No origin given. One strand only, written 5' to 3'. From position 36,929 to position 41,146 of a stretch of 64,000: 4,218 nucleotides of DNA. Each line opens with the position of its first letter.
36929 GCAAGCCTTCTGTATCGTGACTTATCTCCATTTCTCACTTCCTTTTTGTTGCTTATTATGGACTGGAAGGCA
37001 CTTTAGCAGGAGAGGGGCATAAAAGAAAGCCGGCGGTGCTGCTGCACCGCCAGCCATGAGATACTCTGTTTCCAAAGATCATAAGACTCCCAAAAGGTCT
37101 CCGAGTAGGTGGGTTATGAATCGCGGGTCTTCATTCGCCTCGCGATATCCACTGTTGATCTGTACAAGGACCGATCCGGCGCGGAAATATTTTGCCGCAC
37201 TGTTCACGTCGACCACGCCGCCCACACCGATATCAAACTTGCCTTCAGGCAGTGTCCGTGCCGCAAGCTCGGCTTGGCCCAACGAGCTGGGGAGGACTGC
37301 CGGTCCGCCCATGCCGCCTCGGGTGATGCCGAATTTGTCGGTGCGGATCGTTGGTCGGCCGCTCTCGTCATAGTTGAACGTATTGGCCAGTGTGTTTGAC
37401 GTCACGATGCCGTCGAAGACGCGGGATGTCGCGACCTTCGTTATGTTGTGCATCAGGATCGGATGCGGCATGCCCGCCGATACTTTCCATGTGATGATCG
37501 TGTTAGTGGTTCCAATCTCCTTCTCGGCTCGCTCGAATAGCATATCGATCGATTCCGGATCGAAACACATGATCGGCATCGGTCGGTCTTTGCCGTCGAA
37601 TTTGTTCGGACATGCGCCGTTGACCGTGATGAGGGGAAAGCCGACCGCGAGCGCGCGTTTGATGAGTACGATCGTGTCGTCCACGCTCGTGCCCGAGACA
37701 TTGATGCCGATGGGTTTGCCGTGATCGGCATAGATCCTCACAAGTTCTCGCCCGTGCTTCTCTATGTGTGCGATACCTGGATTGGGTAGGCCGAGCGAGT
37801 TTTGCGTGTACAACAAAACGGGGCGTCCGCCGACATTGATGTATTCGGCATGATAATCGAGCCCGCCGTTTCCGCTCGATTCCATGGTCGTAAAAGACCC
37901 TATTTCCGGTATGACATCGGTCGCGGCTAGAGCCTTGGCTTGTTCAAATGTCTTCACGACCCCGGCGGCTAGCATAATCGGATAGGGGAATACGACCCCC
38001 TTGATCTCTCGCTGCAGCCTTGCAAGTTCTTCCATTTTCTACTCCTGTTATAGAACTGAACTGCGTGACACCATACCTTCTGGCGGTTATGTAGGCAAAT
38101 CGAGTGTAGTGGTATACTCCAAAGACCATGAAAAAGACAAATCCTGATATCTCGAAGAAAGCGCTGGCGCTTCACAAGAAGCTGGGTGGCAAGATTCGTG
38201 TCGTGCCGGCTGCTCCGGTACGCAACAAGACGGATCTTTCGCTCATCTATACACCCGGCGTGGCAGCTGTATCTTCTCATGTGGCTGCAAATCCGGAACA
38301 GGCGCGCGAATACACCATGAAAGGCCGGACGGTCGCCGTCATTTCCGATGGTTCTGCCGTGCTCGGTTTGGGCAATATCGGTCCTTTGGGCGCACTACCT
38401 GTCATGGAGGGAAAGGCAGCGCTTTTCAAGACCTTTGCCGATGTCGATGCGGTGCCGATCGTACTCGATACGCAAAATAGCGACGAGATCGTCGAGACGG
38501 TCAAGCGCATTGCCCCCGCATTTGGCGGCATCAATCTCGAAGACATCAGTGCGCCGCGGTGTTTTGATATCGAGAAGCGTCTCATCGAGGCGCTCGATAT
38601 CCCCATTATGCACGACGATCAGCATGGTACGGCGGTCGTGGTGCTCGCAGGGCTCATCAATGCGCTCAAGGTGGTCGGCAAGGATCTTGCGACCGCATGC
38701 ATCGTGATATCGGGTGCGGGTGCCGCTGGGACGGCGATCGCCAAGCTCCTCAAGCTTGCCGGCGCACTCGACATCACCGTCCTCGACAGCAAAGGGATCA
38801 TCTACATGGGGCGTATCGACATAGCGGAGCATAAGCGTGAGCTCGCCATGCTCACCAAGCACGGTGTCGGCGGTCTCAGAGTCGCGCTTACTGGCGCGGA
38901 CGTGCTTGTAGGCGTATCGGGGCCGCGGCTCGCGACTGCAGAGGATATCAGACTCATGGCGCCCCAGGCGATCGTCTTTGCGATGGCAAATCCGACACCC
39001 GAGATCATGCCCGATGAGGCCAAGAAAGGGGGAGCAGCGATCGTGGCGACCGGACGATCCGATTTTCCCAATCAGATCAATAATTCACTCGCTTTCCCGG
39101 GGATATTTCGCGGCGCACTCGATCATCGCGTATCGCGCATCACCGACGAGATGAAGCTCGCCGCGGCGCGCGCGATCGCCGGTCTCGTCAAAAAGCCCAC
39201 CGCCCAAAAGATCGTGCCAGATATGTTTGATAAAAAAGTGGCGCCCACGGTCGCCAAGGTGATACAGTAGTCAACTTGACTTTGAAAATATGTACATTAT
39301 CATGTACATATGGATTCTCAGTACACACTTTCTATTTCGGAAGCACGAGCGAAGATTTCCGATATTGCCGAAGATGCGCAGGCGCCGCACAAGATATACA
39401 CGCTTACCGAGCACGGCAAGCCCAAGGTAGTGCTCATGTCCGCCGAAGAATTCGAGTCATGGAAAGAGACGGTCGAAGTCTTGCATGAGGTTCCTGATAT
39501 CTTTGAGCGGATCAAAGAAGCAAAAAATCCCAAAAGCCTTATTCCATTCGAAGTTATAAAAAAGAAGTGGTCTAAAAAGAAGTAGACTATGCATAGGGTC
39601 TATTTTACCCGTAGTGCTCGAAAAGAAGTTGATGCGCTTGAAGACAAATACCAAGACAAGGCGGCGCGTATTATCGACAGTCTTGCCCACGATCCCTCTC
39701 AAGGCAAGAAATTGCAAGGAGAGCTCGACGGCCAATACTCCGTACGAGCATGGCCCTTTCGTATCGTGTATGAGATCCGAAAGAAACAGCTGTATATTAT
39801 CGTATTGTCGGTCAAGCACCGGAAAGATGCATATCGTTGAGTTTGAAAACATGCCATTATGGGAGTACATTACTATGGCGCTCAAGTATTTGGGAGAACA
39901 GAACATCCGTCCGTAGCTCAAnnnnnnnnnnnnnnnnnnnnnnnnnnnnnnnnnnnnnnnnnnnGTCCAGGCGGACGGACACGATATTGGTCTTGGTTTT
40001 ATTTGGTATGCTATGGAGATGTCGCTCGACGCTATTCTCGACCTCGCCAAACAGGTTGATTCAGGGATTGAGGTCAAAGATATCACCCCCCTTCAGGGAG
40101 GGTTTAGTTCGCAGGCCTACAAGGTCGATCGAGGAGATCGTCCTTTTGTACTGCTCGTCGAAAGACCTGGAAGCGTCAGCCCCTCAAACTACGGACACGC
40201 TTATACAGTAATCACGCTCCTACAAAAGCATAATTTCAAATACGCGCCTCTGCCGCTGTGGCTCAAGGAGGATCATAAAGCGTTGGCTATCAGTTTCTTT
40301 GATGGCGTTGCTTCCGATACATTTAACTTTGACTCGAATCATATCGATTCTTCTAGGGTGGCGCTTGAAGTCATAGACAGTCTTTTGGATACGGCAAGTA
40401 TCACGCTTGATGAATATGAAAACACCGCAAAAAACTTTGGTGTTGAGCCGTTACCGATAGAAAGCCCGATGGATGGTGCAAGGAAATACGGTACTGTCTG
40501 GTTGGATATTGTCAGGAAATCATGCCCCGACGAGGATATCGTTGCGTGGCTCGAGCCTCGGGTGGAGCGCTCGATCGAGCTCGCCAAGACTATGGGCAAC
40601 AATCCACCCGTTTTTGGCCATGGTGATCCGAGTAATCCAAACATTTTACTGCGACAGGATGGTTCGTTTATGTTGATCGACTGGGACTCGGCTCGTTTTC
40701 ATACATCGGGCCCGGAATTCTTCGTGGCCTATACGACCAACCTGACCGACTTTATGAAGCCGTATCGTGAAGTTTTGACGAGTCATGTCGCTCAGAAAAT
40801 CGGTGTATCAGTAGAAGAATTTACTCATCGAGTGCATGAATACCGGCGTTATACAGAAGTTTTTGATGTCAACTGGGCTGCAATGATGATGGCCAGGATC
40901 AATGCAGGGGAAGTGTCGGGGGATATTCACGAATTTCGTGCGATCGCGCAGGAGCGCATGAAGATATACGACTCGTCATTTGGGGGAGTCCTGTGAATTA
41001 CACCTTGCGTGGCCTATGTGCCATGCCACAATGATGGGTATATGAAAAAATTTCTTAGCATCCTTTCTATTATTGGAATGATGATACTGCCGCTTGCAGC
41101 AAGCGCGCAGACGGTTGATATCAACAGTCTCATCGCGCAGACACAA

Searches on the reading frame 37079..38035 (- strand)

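Call 36: search_protein_families(library=pfam, proteins=[window:37079-38035:-], max_evalue=0.001)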
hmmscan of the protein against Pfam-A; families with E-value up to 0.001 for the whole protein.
window:37079-38035:- (318 aa): 1 family
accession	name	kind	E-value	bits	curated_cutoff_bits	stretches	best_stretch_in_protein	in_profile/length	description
PF01180.27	DHO_dh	-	3.1e-20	73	27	1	7-298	2-273/291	Dihydroorotate dehydrogenase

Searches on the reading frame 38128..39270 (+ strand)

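Call 37: search_protein_families(library=pfam, proteins=[window:38128-39270:+], max_evalue=0.001)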
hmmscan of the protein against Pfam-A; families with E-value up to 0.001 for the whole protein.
window:38128-39270:+ (380 aa): 3 families
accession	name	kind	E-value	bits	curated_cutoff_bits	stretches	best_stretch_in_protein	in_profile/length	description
PF00390.24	malic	-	1.2e-30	107.2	23.1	1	21-152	2-181/182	Malic enzyme, N-terminal domain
PF03949.21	Malic_M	-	1.8e-21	77.1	23.5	1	167-366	3-239/258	Malic enzyme, NAD binding domain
PF00208.27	ELFV_dehydrog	-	0.00018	21.7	23.4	1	168-227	10-70/241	Glutamate/Leucine/Phenylalanine/Valine dehydrogenase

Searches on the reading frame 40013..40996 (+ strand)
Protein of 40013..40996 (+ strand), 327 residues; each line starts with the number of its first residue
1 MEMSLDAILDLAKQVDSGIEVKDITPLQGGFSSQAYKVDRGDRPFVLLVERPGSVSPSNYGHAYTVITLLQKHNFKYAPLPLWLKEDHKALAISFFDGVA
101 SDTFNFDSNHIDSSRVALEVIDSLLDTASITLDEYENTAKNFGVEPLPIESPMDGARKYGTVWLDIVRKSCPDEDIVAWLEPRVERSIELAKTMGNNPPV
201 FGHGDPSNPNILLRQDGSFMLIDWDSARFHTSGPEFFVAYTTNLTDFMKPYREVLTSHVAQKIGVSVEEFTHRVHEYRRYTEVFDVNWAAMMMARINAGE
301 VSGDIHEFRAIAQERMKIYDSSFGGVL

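Call 37: search_protein_families(library=pfam, proteins=[window:40013-40996:+], max_evalue=0.001)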
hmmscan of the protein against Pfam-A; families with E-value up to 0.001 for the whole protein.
window:40013-40996:+ (327 aa): 1 family
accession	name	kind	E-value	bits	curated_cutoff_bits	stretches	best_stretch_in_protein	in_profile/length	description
PF01636.29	APH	-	7.5e-10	39.4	23.2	1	23-229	1-199/239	Phosphotransferase enzyme family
